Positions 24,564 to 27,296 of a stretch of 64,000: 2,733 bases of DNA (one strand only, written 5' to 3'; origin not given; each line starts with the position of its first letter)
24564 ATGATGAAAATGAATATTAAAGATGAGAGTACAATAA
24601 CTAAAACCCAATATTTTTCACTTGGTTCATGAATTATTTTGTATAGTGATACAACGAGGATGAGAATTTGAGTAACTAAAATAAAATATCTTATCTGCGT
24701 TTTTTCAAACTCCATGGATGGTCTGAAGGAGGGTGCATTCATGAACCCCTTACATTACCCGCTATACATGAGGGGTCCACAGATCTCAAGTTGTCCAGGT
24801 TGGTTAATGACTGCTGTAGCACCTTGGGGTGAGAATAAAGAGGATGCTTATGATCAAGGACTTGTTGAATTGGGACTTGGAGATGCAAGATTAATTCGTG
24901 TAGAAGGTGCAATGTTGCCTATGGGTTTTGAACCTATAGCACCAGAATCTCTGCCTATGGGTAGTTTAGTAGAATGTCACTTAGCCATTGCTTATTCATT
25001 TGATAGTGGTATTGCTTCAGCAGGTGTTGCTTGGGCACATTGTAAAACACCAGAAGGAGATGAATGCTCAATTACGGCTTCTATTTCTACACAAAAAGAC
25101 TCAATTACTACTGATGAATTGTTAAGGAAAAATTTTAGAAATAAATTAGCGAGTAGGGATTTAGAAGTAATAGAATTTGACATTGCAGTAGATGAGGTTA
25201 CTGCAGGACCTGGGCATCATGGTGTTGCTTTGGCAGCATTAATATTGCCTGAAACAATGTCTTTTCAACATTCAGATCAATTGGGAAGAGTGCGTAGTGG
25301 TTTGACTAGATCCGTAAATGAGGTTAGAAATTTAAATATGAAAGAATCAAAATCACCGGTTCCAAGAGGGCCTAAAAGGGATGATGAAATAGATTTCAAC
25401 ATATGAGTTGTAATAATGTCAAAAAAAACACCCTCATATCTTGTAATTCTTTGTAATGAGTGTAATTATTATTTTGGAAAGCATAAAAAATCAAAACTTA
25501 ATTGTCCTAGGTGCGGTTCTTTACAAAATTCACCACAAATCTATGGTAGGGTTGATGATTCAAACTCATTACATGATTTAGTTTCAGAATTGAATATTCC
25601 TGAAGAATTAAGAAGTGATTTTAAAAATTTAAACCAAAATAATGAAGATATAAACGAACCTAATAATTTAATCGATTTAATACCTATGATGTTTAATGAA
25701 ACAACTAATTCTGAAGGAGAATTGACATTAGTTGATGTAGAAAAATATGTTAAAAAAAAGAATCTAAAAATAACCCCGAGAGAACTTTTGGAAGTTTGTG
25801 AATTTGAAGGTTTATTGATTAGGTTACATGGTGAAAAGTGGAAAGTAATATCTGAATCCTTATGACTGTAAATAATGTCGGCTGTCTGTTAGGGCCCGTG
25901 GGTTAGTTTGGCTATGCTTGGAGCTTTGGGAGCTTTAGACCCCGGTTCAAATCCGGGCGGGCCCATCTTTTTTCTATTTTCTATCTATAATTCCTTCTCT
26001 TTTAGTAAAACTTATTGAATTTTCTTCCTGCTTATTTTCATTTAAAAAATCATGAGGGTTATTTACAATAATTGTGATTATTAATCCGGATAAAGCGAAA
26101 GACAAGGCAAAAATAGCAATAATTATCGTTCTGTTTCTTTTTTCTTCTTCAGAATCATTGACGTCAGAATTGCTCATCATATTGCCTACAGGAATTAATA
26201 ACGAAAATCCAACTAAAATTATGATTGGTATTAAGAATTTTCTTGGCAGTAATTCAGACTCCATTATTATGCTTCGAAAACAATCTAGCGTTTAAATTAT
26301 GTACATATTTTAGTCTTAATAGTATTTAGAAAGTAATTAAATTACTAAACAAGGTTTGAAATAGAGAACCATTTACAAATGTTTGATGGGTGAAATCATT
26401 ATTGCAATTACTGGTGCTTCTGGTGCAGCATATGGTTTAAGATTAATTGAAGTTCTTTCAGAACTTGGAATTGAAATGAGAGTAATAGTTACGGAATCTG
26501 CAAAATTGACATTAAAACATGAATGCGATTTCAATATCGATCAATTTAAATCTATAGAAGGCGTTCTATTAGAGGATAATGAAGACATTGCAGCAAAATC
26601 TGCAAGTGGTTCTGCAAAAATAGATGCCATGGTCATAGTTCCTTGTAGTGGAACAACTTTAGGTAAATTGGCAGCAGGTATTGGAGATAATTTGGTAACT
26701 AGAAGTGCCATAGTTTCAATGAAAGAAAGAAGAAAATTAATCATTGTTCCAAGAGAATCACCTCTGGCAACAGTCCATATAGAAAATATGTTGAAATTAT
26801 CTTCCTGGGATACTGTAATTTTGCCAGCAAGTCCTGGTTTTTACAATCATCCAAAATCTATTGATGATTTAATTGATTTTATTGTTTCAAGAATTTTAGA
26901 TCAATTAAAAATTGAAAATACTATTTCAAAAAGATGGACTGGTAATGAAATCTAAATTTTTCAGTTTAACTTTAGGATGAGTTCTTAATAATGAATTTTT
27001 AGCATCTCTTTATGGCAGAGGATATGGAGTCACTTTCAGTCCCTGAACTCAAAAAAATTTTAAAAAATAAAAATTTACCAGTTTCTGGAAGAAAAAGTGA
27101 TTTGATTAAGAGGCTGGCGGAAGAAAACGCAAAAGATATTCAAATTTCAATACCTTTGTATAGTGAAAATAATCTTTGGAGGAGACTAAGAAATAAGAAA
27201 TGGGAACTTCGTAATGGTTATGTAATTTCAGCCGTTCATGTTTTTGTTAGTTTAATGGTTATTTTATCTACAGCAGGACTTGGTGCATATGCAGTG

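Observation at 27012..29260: SAP motif - TM - M28 metallopeptidase fusion, co-transcribed with a Cys-containing partner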

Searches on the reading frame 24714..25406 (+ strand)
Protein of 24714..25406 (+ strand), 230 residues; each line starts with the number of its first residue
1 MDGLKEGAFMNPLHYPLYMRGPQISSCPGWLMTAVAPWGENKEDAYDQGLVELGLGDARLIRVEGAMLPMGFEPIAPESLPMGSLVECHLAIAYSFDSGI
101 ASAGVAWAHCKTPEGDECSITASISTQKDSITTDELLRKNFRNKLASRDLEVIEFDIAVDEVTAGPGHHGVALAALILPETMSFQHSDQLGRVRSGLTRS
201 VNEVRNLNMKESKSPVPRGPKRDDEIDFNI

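Call 3: search_protein_families(library=pfam, proteins=[window:24714-25406:+], max_evalue=1)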
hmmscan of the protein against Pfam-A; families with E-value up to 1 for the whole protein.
window:24714-25406:+ (230 aa): 1 family
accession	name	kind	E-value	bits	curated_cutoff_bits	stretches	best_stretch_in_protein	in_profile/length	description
PF06080.18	DUF938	-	0.15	12.3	27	1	159-210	29-78/202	Protein of unknown function (DUF938)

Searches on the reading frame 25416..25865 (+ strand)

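Call 3: search_protein_families(library=pfam, proteins=[window:25416-25865:+], max_evalue=1)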
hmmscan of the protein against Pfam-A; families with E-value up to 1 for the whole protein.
window:25416-25865:+ (149 aa): 7 families
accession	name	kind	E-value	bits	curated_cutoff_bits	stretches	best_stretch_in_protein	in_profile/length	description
PF15749.10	MRNIP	-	7.7e-06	27.1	27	1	10-77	1-71/106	MRN-interacting protein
PF01155.25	HypA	-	0.0051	17.3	28.9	1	10-37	70-96/112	Hydrogenase/urease nickel incorporation, metallochaperone, hypA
PF19134.6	DUF5817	-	0.029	14.8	31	1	8-37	1-31/57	Domain of unknown function (DUF5817)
PF14279.12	HNH_5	-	0.072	13.5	27.5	1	4-27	27-50/56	HNH endonuclease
PF00320.33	GATA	-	0.19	11.8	26.8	1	12-25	22-35/36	GATA zinc finger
PF09723.15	Zn_ribbon_8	-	0.2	12.1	34.4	1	13-35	8-34/41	Zinc ribbon domain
PF23430.1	DUF7117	-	0.29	11.1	28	1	13-38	9-34/232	Family of unknown function (DUF7117)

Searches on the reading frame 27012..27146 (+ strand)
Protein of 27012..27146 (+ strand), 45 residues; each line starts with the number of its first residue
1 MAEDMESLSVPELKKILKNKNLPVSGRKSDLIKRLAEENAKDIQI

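Call 29: find_homologous_proteins(query=A4, max_evalue=0.01)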
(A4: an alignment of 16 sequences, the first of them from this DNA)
Query A4 (16 sequences) (45 aa, profile of the alignment): 556 proteins with E <= 0.01 among 1400 candidates; the best 120 are listed.
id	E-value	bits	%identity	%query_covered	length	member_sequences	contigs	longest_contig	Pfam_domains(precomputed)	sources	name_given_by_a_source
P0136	1.5e-18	84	50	67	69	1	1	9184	PF02037.34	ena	-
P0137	1.7e-16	77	43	67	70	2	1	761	PF02037.34,PF18953.8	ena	-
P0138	3.0e-16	77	38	93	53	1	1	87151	PF02037.34,PF18953.8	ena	-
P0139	3.5e-16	76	56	71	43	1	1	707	PF02037.34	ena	-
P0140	3.8e-16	76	49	87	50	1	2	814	PF02037.34,PF12949.14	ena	-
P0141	5.1e-16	76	64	80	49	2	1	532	PF02037.34,PF12949.14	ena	-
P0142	5.6e-16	76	58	80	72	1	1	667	PF02037.34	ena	-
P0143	6.4e-16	75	46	91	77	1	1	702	PF02037.34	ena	-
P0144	7.5e-16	75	56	76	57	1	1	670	PF02037.34,PF12949.14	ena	-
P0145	8.7e-16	75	59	71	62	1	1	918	PF02037.34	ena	-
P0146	9.8e-16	75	59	87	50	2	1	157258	PF02037.34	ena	-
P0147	1.1e-15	75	56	76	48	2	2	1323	PF02037.34,PF12949.14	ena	-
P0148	1.1e-15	75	61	80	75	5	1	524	PF02037.34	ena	-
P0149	1.3e-15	75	44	80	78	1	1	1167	PF02037.34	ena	-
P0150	1.4e-15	74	59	76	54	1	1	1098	PF02037.34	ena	-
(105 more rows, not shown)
